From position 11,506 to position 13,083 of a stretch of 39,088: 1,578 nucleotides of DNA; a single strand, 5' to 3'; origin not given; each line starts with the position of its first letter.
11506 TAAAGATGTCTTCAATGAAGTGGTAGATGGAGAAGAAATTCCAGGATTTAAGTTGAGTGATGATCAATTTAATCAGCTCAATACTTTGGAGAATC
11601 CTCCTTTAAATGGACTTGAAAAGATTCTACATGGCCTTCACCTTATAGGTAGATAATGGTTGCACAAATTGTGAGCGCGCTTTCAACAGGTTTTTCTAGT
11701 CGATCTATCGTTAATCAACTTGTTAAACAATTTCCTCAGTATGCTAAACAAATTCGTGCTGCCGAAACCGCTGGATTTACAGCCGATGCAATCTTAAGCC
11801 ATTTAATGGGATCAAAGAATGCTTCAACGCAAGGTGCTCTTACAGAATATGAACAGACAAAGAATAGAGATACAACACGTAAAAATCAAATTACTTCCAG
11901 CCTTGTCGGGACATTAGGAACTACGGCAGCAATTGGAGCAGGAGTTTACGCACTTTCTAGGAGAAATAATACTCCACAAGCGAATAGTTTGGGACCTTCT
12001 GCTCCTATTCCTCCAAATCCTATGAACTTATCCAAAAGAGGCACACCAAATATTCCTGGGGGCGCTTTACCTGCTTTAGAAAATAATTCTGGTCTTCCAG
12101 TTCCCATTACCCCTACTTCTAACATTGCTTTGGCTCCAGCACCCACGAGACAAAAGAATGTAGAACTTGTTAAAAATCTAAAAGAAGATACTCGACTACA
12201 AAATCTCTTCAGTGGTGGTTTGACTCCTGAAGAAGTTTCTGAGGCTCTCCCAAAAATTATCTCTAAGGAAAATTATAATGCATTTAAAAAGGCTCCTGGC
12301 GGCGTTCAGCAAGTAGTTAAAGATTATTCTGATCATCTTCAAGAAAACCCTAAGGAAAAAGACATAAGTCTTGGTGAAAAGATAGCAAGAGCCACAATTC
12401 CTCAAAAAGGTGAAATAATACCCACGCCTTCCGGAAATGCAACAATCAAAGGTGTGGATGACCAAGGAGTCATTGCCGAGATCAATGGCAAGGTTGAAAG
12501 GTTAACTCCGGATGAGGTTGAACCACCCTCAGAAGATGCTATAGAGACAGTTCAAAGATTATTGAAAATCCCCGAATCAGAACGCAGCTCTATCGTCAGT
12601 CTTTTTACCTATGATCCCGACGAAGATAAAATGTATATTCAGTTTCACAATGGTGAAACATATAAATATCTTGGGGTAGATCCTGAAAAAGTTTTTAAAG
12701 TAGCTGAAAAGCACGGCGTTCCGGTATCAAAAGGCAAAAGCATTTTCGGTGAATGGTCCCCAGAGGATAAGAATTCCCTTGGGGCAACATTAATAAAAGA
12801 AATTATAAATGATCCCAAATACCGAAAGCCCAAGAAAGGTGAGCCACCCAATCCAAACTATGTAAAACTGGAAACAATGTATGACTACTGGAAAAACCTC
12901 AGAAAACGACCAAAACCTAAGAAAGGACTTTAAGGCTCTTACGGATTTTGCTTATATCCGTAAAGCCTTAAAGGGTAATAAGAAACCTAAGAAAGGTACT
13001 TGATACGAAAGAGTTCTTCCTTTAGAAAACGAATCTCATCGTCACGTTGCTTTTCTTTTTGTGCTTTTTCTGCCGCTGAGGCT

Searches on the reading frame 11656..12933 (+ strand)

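Call 75: search_protein_families(library=pfam, proteins=[window:11656-12933:+], max_evalue=0.01)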
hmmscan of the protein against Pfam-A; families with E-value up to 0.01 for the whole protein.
window:11656-12933:+ (425 aa): 1 family
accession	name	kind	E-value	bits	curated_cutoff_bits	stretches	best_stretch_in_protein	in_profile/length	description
PF13619.11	KTSC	-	6.1e-08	32.7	25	1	311-345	2-36/58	KTSC domain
